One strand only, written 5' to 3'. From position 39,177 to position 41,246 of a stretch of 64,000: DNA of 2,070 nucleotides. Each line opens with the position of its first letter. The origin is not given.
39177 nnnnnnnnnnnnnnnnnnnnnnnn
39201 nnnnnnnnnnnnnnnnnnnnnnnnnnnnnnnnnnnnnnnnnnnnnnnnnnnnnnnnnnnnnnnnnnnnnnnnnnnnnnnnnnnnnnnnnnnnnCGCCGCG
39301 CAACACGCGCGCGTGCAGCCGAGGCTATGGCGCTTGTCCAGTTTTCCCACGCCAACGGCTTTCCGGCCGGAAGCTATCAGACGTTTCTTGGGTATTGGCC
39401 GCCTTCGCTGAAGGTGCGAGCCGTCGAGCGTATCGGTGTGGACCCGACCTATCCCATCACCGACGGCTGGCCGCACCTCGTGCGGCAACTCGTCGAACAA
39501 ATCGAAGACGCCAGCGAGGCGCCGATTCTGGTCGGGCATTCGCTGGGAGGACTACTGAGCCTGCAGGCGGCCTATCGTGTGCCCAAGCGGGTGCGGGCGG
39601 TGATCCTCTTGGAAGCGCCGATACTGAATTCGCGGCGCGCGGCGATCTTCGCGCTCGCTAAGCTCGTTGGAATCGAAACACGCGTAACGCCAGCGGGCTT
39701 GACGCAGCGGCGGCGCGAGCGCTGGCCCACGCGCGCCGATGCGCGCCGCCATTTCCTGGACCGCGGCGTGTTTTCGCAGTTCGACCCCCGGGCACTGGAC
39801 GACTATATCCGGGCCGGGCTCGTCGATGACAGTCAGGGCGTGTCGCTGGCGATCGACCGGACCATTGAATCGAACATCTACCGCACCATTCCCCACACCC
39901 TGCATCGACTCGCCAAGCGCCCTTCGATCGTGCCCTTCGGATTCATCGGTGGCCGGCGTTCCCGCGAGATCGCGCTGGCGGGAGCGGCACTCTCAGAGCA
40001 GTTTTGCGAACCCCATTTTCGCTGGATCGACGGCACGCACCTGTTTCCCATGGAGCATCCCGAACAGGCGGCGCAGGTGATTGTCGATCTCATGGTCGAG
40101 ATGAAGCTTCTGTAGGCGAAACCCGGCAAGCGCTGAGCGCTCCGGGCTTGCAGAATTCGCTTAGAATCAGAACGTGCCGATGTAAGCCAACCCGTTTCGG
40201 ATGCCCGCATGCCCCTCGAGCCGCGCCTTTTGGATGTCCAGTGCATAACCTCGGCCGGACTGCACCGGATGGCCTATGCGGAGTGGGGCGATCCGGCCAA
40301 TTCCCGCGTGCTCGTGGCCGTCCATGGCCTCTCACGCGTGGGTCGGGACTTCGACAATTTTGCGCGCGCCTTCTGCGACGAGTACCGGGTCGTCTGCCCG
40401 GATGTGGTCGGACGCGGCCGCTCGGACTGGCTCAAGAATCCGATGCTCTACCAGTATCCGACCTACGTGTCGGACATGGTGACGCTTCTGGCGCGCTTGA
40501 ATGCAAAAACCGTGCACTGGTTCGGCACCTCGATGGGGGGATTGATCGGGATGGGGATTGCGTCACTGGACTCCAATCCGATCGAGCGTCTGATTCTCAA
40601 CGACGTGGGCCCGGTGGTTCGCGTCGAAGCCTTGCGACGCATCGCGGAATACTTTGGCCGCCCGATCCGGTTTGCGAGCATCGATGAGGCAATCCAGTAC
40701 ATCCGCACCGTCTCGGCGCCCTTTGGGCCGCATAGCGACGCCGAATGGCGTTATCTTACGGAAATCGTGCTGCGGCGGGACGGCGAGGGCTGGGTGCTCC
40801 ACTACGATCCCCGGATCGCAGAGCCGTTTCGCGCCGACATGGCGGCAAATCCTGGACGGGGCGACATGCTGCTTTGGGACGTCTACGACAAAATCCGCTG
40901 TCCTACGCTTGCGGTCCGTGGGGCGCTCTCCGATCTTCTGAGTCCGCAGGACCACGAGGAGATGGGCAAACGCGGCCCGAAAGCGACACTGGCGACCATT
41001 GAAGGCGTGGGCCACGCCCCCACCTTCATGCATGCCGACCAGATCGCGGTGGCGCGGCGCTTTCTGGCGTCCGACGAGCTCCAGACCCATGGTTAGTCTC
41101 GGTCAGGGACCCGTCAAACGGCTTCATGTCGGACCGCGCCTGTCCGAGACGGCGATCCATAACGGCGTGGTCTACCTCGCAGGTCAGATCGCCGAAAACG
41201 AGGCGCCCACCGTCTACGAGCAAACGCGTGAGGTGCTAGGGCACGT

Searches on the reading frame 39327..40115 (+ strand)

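Call 17: search_protein_families(library=ncbifam, proteins=[window:39327-40115:+], max_evalue=0.00001)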
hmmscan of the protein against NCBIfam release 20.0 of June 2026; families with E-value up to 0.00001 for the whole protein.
window:39327-40115:+ (262 aa): 0 families

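Call 67: search_protein_families(library=pfam, proteins=[window:39327-40115:+], max_evalue=0.001)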
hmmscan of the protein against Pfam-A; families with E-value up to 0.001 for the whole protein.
window:39327-40115:+ (262 aa): 5 families
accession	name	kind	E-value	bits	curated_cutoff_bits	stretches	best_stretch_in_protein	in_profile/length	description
PF12697.13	Abhydrolase_6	-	1e-11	46.3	26.3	1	8-250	5-216/217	Alpha/beta hydrolase family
PF00561.26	Abhydrolase_1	-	3e-08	34.1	25.8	1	65-119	70-126/245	alpha/beta hydrolase fold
PF12146.15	Hydrolase_4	-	1.3e-05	25.1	27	1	54-141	64-155/239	Serine aminopeptidase, S33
PF00975.26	Thioesterase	-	3.1e-05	24.7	26.4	1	3-92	3-94/226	Thioesterase domain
PF06821.19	Ser_hydrolase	-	7.1e-05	23.2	22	1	41-101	35-94/172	Serine hydrolase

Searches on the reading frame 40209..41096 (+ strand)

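Call 17: search_protein_families(library=ncbifam, proteins=[window:40209-41096:+], max_evalue=0.00001)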
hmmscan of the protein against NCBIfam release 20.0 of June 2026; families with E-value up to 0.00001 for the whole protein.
window:40209-41096:+ (295 aa): 16 families
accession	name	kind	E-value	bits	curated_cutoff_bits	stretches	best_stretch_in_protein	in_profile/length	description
TIGR03695.1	menH_SHCHC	equivalog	1.2e-14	54.3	208.55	1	32-133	2-104/252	2-succinyl-6-hydroxy-2,4-cyclohexadiene-1-carboxylate synthase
TIGR02427.1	protocat_pcaD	equivalog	1.3e-14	54.2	255.85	1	23-131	4-110/251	3-oxoadipate enol-lactonase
NF051487.1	bifunc_PcaCD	exception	5.9e-14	52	430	1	18-132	158-270/413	bifunctional 4-carboxymuconolactone decarboxylase/3-oxoadipate enol-lactonase PcaCD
NF007954.0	PRK10673.1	equivalog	2.2e-13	50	399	1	28-137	12-118/255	esterase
NF051488.1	bifunc_PcaDC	exception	2.6e-13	49.9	390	1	28-134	8-112/375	bifunctional 3-oxoadipate enol-lactonase/4-carboxymuconolactone decarboxylase PcaDC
NF002043.0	PRK00870.1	subfamily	7e-12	45.4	265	1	3-132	19-147/302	haloalkane dehalogenase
NF050089.1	i_nPHAscl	equivalog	1e-11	44.4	300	1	30-131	16-115/288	intracellular short-chain-length polyhydroxyalkanoate depolymerase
TIGR01738.1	bioH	equivalog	8.6e-11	41.9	206.95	0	33-131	5-96/245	pimeloyl-ACP methyl ester esterase BioH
TIGR03611.1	RutD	equivalog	1.1e-10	41.4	238.5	1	30-130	11-110/258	pyrimidine utilization protein D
TIGR01250.1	pro_imino_pep_2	subfamily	6.3e-09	35.8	167.65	0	20-116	13-112/288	proline iminopeptidase-family hydrolase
NF045632.1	hydroxlase_HsaD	equivalog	4.8e-08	32.3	400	1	16-132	19-136/290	4,5:9,10-diseco-3-hydroxy-5,9,17-trioxoandrosta-1(10),2-diene-4-oate hydrolase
NF004514.1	PRK05855.1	equivalog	7.7e-08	31.3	455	1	13-110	4-101/578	SDR family oxidoreductase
TIGR03056.1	bchO_mg_che_rel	equivalog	1.9e-07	30.4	172.55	0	29-119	25-114/278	alpha/beta fold hydrolase BchO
NF045945.1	ProImpepLactob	equivalog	6.3e-07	29.2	400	1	56-130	53-128/293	proline iminopeptidase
NF011457.0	PRK14875.1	equivalog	8.5e-06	25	307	0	19-130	120-228/372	acetoin dehydrogenase dihydrolipoyllysine-residue acetyltransferase subunit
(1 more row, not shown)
